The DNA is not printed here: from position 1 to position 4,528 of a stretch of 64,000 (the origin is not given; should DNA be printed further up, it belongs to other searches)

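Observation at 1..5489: Unlisted truncated PKS with a DUF1702/UnbL-like partner: a possible enediyne-type (PKSE) cassette outside Actinobacteria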

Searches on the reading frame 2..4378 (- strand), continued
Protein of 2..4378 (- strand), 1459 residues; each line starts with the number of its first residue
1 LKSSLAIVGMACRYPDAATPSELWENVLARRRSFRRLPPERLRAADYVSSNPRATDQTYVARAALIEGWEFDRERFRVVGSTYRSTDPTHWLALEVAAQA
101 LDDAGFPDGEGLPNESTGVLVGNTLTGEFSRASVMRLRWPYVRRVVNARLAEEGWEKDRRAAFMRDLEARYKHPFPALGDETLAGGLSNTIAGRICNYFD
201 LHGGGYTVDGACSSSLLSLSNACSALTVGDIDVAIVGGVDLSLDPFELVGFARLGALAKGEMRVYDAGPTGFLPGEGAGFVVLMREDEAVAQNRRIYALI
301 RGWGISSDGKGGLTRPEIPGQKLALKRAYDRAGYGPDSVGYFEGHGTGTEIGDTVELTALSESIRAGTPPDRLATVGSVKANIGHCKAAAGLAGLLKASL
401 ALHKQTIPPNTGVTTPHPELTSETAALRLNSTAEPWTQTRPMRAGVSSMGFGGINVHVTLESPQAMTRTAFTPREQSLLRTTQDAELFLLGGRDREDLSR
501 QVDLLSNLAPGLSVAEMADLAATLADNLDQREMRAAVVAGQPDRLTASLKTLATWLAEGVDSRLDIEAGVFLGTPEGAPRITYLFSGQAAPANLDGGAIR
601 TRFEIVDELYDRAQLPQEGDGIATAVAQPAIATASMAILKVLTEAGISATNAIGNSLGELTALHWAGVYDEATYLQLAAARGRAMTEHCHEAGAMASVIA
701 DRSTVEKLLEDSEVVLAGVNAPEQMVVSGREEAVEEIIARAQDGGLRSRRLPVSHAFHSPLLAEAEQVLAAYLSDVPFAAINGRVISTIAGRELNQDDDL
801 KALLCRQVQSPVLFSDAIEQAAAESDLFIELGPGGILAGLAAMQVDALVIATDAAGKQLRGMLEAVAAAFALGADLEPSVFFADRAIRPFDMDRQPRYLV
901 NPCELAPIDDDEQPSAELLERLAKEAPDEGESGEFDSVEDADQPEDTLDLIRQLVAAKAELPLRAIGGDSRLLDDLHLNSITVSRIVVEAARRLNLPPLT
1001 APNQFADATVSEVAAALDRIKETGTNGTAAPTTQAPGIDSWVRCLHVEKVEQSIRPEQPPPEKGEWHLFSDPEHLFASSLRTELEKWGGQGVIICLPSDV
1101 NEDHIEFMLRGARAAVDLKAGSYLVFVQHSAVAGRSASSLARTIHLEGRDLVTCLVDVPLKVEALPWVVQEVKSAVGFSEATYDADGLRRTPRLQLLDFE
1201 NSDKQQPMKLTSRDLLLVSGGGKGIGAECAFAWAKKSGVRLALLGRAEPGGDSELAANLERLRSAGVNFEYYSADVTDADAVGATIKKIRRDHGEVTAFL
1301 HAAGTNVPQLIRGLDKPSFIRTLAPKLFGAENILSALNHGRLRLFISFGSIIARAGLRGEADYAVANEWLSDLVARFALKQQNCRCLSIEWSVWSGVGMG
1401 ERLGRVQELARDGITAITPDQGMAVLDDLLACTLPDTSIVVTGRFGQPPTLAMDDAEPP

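Call 27: get_annotated_region(hit=H20, flank=9000)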
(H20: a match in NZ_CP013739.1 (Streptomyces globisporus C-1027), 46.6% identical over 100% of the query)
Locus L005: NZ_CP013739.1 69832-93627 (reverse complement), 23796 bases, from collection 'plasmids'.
description: Streptomyces globisporus C-1027 plasmid SGLP1, complete sequence
organism: Streptomyces globisporus C-1027 (NCBI taxid 1172567)
taxonomy: Bacteria; Actinomycetota; Actinomycetes; Kitasatosporales; Streptomycetaceae; Streptomyces; Streptomyces globisporus; Streptomyces globisporus C-1027
host: -; source: soil; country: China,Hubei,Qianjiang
typing (MOB-suite, as given by PLSDB): non-mobilizable; replicon rep_cluster_1910
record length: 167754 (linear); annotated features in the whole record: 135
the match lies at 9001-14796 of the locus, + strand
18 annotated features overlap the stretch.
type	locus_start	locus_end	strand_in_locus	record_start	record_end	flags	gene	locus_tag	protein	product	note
CDS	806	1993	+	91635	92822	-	-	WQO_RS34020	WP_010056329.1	transposase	-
CDS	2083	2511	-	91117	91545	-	-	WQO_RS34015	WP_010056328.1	hypothetical protein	-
CDS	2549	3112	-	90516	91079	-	-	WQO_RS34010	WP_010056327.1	hypothetical protein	-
CDS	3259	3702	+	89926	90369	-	-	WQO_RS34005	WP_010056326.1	helix-turn-helix domain-containing protein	-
CDS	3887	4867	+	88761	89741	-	-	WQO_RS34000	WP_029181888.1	DUF1702 family protein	-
CDS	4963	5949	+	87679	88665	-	-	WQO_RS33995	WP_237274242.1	DUF1702 family protein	-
CDS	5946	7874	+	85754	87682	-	-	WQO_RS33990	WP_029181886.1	CRTAC1 family protein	-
CDS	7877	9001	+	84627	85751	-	-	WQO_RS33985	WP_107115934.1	RnfABCDGE type electron transport complex subunit D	-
CDS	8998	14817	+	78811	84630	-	-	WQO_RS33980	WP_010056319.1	type I polyketide synthase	GO:0030639 - polyketide biosynthetic process [Evidence IEA]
CDS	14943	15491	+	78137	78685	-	-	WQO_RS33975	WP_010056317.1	NADH-dependent FAD reductase SgcE6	-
CDS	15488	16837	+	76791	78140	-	-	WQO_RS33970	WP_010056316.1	cytochrome P450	-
CDS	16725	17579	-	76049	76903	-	-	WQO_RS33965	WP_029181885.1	AraC family transcriptional regulator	-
CDS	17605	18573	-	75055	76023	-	-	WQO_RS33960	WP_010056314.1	streptomycin biosynthesis operon regulator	-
CDS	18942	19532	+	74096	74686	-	-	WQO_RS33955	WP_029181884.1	DUF5987 family protein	-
CDS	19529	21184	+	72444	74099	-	-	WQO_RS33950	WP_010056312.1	GMC family oxidoreductase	-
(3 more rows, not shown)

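Call 32: find_related_loci(query=A1, collection=genome_contigs, flank=10000)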
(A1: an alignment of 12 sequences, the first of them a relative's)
Query A1 (1941 aa) in genome_contigs; peptide patterns used: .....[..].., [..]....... (x = any residue, [..] = any of these).
600 stretches matched a pattern (row limit reached: there are more); 584 encode a relative of the query (tblastn E <= 1e-3); the best 80 are kept; 80 distinct loci.
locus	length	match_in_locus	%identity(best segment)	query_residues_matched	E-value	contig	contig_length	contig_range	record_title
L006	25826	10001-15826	52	1-1937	0e+0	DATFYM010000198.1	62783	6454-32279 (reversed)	MAG TPA_asm: Terriglobia bacterium isolate SMAG_U9543 k141_1240503, whole genome shotgun sequence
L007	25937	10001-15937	49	1-1933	0e+0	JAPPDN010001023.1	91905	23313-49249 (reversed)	MAG: Candidatus Poribacteria bacterium isolate IRC4_bin_27 NODE_269_length_91905_cov_100.61, whole genome shotgun sequen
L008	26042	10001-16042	51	1-1934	0e+0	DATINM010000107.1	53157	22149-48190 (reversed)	MAG TPA_asm: Pyrinomonadaceae bacterium isolate SMAG_U15796 k141_260299, whole genome shotgun sequence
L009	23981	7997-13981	49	1-1935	0e+0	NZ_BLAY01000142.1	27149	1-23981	Microseira wollei NIES-4236 sequence142, whole genome shotgun sequence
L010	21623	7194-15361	50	1-1933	0e+0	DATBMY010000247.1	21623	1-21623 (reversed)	MAG TPA_asm: Blastocatellia bacterium isolate SMAG_U4010 k141_493741, whole genome shotgun sequence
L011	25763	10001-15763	50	4-1932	0e+0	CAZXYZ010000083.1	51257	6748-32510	MAG TPA_asm: uncultured Pirellulaceae bacterium isolate binchicken_co16_356 genome assembly, contig: NODE_1086_length_51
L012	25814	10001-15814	50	1-1941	0e+0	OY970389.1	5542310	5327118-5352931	MAG: Pyrinomonadaceae bacterium isolate MFD09206.bin.c.1 genome assembly, chromosome: 1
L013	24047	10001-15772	50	1-1941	0e+0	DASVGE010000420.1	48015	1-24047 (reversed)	MAG TPA_asm: Pyrinomonadaceae bacterium isolate SMAG_U2107 k141_1276616, whole genome shotgun sequence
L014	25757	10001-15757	49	1-1941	0e+0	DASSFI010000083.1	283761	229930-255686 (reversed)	MAG TPA_asm: Pyrinomonadaceae bacterium isolate SMAG_U1001 k141_1276992, whole genome shotgun sequence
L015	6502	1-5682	50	15-1934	0e+0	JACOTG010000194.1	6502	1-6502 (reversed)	MAG: Planctomycetota bacterium isolate NC_groundwater_38_Pr7_B-0.1um_65_11 FFV18_Bp1_scaffold_448695, whole genome shotg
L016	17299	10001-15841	50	1-1941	0e+0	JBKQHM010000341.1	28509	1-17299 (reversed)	MAG: Isosphaeraceae bacterium isolate SEr2D2E2F__bin_107 SEr2D2E2F_000000135005, whole genome shotgun sequence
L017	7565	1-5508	50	104-1941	0e+0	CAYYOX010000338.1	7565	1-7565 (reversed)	MAG TPA_asm: uncultured Planctomycetaceae bacterium isolate SRP179991_co3_33 genome assembly, contig: NODE_3168_length_7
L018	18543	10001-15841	50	1-1941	0e+0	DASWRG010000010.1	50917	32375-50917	MAG TPA_asm: Pyrinomonadaceae bacterium isolate SMAG_U3515 k141_1775640, whole genome shotgun sequence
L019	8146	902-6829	47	5-1938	0e+0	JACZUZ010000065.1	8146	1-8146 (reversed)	MAG: Candidatus Zixiibacteriota bacterium isolate B17T1B11 B17T1B11_NODE1742, whole genome shotgun sequence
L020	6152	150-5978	48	1-1933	0e+0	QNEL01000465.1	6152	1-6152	MAG: Candidatus Parabeggiatoa sp. nov. 3 isolate B5_G6 B5_Guay6_scaffold_14816, whole genome shotgun sequence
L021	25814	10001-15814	49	1-1941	0e+0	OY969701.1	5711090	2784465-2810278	MAG: Pyrinomonadaceae bacterium isolate MFD04212.bin.c.1 genome assembly, chromosome: 1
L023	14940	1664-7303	50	1-1933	0e+0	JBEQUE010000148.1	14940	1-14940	MAG: Acidobacteriota bacterium isolate MAG_Dt_02 k247_1730645, whole genome shotgun sequence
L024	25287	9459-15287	48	1-1941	0e+0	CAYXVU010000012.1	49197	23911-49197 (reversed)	MAG TPA_asm: uncultured Clostridia bacterium isolate SRP237561_co1_1 genome assembly, contig: NODE_951_length_49197_cov_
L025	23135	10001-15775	51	1-1933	0e+0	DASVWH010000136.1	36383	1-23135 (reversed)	MAG TPA_asm: Pyrinomonadaceae bacterium isolate SMAG_U3365 k141_348634, whole genome shotgun sequence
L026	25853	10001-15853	50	1-1933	0e+0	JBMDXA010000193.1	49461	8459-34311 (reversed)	MAG: Candidatus Kapaibacteriota bacterium isolate FBaNitRs1_5 FBaNitRs1_contig193, whole genome shotgun sequence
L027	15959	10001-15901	47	3-1934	0e+0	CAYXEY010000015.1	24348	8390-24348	MAG TPA_asm: uncultured Planctomycetaceae bacterium isolate binchicken_co245_183 genome assembly, contig: NODE_1941_leng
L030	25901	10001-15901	50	1-1941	0e+0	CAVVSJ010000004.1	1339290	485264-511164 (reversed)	MAG: uncultured Acidobacteriota bacterium isolate MFD02840.bin.1.264 genome assembly, contig: contig_31652, whole genome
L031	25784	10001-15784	47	3-1933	0e+0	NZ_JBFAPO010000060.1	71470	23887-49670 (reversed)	Dactylosporangium sp. NPDC049525 NPDC049525_95_B7.ctg-0060, whole genome shotgun sequence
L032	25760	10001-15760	49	3-1933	0e+0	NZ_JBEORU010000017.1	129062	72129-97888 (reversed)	Micromonospora sp. NPDC126480 NPDC126480_218_C2.ctg-0017, whole genome shotgun sequence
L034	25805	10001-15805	47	3-1941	0e+0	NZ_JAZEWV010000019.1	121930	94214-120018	Actinacidiphila polyblastidii strain V4-01 19, whole genome shotgun sequence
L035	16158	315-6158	46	5-1933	0e+0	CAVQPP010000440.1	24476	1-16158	MAG: uncultured Actinomycetota bacterium isolate MFD10064.bin.2.62 genome assembly, contig: contig_89864, whole genome s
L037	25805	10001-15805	48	5-1933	0e+0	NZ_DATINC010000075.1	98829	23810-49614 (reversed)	MAG: Jatrophihabitans sp. isolate SMAG_U15786 k141_4280319, whole genome shotgun sequence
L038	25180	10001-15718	46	1-1933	0e+0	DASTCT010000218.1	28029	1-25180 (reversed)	MAG TPA_asm: Candidatus Angelobacter sp. isolate SMAG_U800 k141_1384931, whole genome shotgun sequence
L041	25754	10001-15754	47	3-1933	0e+0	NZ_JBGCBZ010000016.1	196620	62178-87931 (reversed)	Planotetraspora sp. GP83 Ga0558621_16, whole genome shotgun sequence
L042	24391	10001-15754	47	3-1933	0e+0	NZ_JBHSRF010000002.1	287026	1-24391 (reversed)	Sphaerisporangium aureirubrum strain JCM 30346 GCM70027178_146, whole genome shotgun sequence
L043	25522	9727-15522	46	3-1940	0e+0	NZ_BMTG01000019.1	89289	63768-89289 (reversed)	Streptomyces globisporus strain JCM 4378 sequence19, whole genome shotgun sequence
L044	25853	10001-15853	47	5-1933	0e+0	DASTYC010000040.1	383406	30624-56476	MAG TPA_asm: Streptosporangiaceae bacterium isolate SMAG_U2431 k141_1771015, whole genome shotgun sequence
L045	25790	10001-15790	47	5-1933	0e+0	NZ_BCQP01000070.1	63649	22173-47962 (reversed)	Actinomadura chibensis NBRC 106107, whole genome shotgun sequence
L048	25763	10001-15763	47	3-1933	0e+0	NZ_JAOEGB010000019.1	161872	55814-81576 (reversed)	Planotetraspora sp. A-T 1434 19, whole genome shotgun sequence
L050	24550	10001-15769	45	4-1941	0e+0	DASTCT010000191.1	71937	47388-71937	MAG TPA_asm: Candidatus Angelobacter sp. isolate SMAG_U800 k141_578351, whole genome shotgun sequence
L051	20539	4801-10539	47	3-1933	0e+0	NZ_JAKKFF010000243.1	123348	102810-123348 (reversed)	Micromonospora foliorum strain PSH25 PSH25_243, whole genome shotgun sequence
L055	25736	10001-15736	47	3-1933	0e+0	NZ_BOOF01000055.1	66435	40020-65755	Microbispora siamensis strain NBRC 104113 sequence055, whole genome shotgun sequence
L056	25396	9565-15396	46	5-1933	0e+0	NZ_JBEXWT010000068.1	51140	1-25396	Kitasatospora sp. NPDC005856 NPDC005856_8_E8.ctg-0068, whole genome shotgun sequence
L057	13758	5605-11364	48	3-1933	0e+0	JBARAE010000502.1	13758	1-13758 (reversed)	MAG: Micromonospora sp. isolate MFD03245_ilm_asm_bin7 k127_299833, whole genome shotgun sequence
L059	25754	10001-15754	47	1-1933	0e+0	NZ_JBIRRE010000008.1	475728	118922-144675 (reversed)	Streptomyces sp. NPDC020965 NPDC020965_153_G2.ctg-0008, whole genome shotgun sequence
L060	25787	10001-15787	46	3-1933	0e+0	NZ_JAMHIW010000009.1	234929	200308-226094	Micromonospora sp. RHAY321 9, whole genome shotgun sequence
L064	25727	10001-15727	47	3-1933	0e+0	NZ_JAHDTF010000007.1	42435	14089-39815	Sphaerisporangium fuscum strain H8589 Scaffold6_1, whole genome shotgun sequence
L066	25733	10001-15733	47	3-1933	0e+0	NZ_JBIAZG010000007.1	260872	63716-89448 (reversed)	Micromonospora sp. NPDC000316 NPDC000316_13_H7.ctg-0007, whole genome shotgun sequence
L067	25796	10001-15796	46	1-1933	0e+0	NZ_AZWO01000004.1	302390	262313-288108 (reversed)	Salinispora pacifica CNR114 B118DRAFT_scaffold_2.3_C, whole genome shotgun sequence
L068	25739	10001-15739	46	5-1933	0e+0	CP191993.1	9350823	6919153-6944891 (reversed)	Actinosynnema sp. CA-299493 chromosome, complete genome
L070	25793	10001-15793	45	5-1933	0e+0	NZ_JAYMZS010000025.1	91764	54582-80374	Amycolatopsis sp. H20-H5 NODE_25_length_91764_cov_8.914384, whole genome shotgun sequence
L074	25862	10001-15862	45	3-1933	0e+0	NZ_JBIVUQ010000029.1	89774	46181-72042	Streptomyces sp. NPDC091292 NPDC091292_165_H1.ctg-0029, whole genome shotgun sequence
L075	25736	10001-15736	48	1-1933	0e+0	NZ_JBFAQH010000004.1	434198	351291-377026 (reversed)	Micromonospora sp. NPDC049374 NPDC049374_49_A8.ctg-0004, whole genome shotgun sequence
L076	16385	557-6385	46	5-1933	0e+0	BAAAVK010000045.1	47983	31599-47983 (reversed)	Streptomyces lactacystinicus JCM 10101 DNA, sequence045, whole genome shotgun sequence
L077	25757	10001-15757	46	3-1933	0e+0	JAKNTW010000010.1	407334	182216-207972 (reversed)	Streptosporangium sp. KLBMP 9127 Scaffold9_1, whole genome shotgun sequence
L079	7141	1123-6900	44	1-1933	0e+0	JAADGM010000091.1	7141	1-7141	MAG: FCB group bacterium isolate M_MetaBat.118 contig-127_18696, whole genome shotgun sequence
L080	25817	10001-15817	47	1-1933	0e+0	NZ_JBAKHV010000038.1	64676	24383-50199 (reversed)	Micromonospora sp. CPCC 205561 Scaffold38_1, whole genome shotgun sequence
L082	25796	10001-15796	46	3-1933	0e+0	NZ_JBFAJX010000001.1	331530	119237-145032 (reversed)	Streptomyces sp. NPDC050428 NPDC050428_128_B4.ctg-0001, whole genome shotgun sequence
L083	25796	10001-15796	45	5-1933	0e+0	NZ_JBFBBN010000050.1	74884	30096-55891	Amycolatopsis sp. NPDC051128 NPDC051128_98_B5.ctg-0050, whole genome shotgun sequence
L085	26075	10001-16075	45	5-1933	0e+0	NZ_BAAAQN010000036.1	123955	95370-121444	Catenulispora yoronensis strain JCM 16014 sequence036, whole genome shotgun sequence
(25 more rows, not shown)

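Call 36: find_encoding_contigs(protein=P0002, flank=10000, max_places=2)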
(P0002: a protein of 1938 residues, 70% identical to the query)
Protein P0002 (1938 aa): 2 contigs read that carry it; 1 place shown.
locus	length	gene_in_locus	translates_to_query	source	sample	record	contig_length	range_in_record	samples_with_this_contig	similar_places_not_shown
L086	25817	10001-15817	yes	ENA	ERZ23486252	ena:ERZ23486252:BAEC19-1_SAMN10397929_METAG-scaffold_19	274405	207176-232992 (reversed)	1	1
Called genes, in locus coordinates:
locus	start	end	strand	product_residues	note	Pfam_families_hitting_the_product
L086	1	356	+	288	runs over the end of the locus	PF13428:TPR_14 (faint), PF14559:TPR_19 (weak), PF14561:TPR_20 (faint), PF13414:TPR_11 (faint), PF13424:TPR_12 (faint), PF00515:TPR_1 (faint), PF07719:TPR_2 (faint), PF13181:TPR_8 (faint), +1 more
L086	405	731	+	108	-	PF11376:DUF3179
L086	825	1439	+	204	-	PF11376:DUF3179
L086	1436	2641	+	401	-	PF21033:RMD1-3 (faint), PF07719:TPR_2 (faint), PF13428:TPR_14 (faint), PF00515:TPR_1 (faint), PF13174:TPR_6 (faint), PF13181:TPR_8 (faint), PF13432:TPR_16 (faint), PF14559:TPR_19 (faint), +1 more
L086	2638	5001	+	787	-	PF03176:MMPL, PF00873:ACR_tran (faint), PF02460:Patched (weak), PF12349:Sterol-sensing (weak), PF03176:MMPL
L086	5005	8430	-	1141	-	PF13424:TPR_12 (faint), PF00515:TPR_1 (faint), PF07719:TPR_2 (faint), PF13181:TPR_8 (faint), PF13432:TPR_16, PF14559:TPR_19 (weak), PF13517:FG-GAP_3, PF07593:UnbV_ASPIC, +4 more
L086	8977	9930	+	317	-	PF08012:DUF1702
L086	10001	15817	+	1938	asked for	PF00109:ketoacyl-synt, PF02801:Ketoacyl-synt_C, PF00698:Acyl_transf_1, PF00106:adh_short, PF08659:KR, PF13561:adh_short_C2, PF21089:PKS_DH_N, PF14765:PS-DH, +1 more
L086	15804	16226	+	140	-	PF13279:4HBT_2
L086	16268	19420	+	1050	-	PF03176:MMPL, PF02460:Patched (faint), PF12349:Sterol-sensing (faint), PF03176:MMPL, PF17131:TP_0789-like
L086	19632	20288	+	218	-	-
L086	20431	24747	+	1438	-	PF19550:DUF6073 (weak)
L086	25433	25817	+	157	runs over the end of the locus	PF01042:Ribonuc_L-PSP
